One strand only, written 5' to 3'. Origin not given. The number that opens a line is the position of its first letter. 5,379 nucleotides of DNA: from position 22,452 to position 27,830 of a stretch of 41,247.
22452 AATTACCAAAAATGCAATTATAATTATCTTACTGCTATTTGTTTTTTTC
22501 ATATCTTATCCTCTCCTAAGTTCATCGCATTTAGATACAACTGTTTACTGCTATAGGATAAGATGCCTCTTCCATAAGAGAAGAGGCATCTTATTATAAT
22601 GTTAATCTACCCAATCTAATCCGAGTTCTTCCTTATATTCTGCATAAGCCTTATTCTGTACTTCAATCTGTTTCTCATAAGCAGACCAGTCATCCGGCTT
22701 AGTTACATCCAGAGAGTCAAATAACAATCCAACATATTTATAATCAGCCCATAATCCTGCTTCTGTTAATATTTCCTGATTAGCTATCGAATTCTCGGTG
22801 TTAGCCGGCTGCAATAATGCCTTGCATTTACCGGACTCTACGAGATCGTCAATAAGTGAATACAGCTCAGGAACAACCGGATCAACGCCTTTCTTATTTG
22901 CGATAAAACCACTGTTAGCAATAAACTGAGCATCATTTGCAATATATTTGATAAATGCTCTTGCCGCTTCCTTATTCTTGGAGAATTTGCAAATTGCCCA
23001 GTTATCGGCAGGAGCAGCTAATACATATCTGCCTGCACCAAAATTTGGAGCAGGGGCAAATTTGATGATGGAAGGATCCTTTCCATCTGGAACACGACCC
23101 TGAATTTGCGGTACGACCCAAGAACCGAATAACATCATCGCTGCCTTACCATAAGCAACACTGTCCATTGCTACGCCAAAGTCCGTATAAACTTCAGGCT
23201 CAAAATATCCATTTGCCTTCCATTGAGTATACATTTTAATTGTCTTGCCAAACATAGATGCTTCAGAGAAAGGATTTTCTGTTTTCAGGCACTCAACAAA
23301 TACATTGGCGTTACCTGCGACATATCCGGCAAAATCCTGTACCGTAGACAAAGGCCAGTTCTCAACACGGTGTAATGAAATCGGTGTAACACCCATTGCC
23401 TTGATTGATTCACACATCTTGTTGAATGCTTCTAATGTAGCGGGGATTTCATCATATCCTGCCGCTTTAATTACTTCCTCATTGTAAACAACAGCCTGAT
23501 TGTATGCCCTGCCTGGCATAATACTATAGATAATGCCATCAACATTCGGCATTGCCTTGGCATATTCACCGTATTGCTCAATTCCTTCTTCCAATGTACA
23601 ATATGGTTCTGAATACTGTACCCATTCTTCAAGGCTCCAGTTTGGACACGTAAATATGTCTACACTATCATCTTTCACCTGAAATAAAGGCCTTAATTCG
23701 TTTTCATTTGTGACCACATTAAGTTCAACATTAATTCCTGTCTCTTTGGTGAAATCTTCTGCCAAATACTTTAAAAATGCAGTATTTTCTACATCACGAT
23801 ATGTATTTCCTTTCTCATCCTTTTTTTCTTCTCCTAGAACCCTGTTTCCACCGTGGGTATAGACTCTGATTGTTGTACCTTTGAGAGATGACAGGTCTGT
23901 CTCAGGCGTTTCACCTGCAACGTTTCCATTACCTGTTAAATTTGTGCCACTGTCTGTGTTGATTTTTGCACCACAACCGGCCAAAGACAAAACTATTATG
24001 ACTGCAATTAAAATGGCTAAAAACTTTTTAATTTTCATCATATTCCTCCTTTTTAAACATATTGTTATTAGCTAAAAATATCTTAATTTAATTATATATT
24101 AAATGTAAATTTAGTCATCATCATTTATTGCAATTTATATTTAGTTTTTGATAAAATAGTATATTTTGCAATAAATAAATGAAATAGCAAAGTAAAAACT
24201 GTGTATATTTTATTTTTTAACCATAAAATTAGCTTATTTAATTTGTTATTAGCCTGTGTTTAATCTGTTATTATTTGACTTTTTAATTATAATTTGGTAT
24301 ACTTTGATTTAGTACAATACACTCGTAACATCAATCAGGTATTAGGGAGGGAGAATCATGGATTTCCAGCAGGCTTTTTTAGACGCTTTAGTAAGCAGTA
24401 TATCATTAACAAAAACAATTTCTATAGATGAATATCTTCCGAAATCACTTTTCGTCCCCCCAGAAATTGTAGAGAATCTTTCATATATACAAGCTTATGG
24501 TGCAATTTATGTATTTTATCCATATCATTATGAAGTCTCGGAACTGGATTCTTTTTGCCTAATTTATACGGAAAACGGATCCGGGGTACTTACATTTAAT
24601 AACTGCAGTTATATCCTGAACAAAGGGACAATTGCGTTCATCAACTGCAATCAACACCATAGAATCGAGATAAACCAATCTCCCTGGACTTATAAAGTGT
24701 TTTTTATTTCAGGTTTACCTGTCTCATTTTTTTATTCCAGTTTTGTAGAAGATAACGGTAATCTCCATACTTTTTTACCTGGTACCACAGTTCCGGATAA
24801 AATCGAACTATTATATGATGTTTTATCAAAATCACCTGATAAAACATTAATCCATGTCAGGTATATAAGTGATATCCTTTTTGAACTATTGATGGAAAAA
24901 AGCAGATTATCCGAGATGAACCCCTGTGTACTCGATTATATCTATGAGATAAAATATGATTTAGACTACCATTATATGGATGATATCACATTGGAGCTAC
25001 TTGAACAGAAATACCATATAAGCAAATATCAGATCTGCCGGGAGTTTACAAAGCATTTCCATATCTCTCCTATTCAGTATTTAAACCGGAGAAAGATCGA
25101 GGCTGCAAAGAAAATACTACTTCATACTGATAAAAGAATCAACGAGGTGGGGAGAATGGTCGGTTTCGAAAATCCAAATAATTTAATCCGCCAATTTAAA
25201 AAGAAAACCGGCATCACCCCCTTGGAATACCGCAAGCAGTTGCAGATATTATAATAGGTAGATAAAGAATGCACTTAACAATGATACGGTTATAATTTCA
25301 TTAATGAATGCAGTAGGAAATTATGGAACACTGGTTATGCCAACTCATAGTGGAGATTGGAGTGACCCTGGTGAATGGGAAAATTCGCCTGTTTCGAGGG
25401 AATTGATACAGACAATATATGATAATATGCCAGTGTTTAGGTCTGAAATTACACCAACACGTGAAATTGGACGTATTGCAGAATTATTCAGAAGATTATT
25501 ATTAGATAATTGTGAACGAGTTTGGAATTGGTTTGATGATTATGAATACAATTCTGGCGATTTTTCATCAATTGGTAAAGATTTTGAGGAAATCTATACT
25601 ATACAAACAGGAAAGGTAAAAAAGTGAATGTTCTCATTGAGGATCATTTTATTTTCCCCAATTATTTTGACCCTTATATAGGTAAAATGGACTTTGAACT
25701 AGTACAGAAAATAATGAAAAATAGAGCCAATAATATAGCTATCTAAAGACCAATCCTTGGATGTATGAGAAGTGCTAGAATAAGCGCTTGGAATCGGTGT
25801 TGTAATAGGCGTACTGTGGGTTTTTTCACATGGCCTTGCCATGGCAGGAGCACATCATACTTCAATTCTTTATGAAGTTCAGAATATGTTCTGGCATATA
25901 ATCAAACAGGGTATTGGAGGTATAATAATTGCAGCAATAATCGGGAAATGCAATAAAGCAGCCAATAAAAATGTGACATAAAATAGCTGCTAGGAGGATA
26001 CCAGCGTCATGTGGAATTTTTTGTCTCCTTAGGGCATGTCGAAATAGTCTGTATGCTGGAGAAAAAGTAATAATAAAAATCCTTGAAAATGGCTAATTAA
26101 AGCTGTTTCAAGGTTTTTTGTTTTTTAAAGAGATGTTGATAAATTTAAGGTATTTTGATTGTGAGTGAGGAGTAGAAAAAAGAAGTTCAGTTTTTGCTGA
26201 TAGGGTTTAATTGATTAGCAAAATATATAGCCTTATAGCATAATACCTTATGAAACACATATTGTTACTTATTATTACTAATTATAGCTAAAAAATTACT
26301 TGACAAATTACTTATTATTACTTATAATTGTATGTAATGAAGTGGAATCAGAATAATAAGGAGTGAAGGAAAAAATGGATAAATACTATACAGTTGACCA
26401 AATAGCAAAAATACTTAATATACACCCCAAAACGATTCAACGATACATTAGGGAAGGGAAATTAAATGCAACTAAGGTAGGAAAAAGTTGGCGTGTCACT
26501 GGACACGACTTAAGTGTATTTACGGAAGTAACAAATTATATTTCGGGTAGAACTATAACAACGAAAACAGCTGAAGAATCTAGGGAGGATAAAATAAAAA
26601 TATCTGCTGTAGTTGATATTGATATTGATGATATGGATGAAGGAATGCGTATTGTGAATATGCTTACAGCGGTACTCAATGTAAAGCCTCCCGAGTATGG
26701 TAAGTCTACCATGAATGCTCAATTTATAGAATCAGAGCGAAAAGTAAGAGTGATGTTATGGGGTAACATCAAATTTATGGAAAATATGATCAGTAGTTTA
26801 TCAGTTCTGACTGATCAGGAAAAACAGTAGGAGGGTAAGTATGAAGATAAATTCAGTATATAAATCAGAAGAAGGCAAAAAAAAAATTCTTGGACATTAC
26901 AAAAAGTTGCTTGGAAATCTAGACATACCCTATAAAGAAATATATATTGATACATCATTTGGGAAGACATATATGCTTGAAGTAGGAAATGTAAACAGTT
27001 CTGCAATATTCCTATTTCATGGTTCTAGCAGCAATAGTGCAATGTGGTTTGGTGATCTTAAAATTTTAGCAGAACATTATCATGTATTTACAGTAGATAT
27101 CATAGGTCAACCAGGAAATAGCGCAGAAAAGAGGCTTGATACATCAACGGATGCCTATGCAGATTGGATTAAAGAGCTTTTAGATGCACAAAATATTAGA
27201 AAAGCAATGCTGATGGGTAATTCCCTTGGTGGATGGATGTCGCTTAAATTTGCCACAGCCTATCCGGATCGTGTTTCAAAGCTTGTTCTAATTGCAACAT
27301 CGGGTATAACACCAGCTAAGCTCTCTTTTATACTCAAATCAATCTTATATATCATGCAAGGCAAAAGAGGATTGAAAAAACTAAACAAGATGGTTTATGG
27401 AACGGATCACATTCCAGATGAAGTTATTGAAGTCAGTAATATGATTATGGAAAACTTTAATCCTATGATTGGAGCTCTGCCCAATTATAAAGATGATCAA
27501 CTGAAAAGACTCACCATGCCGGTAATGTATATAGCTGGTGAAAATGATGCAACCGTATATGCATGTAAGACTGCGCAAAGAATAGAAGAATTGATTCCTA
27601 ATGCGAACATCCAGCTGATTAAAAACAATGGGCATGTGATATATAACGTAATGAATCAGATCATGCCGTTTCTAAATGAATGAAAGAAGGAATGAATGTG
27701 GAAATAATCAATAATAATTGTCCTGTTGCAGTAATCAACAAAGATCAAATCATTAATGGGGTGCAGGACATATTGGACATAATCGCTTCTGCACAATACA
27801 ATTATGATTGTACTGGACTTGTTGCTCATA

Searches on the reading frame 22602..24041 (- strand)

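Call 24: search_protein_families(library=padloc, proteins=[window:22602-24041:-], max_evalue=0.001)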
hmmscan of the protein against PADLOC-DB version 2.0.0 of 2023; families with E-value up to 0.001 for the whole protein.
window:22602-24041:- (479 aa): 0 families

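Call 70: search_protein_families(library=pfam, proteins=[window:22602-24041:-], max_evalue=0.00001)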
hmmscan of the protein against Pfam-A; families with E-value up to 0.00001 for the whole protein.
window:22602-24041:- (479 aa): 1 family
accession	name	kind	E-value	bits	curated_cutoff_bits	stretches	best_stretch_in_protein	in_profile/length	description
PF01547.30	SBP_bac_1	-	4e-20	73.5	26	1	87-372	7-305/307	Bacterial extracellular solute-binding protein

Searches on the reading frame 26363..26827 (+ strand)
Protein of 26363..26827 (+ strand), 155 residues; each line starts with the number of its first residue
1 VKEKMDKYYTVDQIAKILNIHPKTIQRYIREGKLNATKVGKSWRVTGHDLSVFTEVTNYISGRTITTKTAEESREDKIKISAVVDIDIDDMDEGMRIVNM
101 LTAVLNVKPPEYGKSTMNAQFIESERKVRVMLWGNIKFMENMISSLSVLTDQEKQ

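Call 78: search_protein_families(library=pfam, proteins=[window:26363-26827:+], max_evalue=0.0001)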
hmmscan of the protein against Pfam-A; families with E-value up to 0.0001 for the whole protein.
window:26363-26827:+ (155 aa): 2 families
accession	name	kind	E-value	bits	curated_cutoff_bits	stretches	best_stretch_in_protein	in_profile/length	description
PF12728.13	HTH_17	-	1.3e-14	54.6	27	1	8-51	1-44/51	Helix-turn-helix domain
PF13411.12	MerR_1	-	5.5e-05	23.6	21.6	1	9-44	1-36/69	MerR HTH family regulatory protein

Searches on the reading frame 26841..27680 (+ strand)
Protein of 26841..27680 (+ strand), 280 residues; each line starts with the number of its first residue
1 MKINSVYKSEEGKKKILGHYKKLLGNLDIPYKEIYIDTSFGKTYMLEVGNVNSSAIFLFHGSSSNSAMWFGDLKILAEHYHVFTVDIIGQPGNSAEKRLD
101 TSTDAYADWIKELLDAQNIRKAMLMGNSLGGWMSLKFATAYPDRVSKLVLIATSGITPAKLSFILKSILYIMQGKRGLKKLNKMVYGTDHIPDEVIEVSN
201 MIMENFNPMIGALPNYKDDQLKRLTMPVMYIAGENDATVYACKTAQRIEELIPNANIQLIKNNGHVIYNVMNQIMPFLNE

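Call 8: search_protein_families(library=pfam, proteins=[window:26841-27680:+], max_evalue=0.01)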
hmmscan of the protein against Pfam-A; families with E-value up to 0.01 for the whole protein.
window:26841-27680:+ (280 aa): 8 families
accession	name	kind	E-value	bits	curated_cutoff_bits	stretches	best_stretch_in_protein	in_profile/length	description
PF00561.26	Abhydrolase_1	-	4.2e-22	79.4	25.8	1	55-174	2-126/245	alpha/beta hydrolase fold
PF12697.13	Abhydrolase_6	-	7.9e-12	46.7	26.3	1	56-267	1-206/217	Alpha/beta hydrolase family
PF12146.15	Hydrolase_4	-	7.3e-11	42.3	27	1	54-267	5-234/239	Serine aminopeptidase, S33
PF03096.20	Ndr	-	1.9e-07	30.5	23.3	1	64-159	40-138/283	Ndr family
PF12695.13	Abhydrolase_5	-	4.4e-06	27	27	0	112-193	48-128/164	Alpha/beta hydrolase family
PF00326.27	Peptidase_S9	-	0.0016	18.4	22.6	0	116-268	60-190/213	Prolyl oligopeptidase family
PF00756.26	Esterase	-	0.0017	18.6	22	1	108-156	104-149/251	Putative esterase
PF20408.4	Abhydrolase_11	-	0.0028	17.8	27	0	97-139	55-95/193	Alpha/beta hydrolase domain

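Call 9: search_protein_families(library=padloc, proteins=[window:26841-27680:+], max_evalue=0.01)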
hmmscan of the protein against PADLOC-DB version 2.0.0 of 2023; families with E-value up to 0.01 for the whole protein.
window:26841-27680:+ (280 aa): 0 families
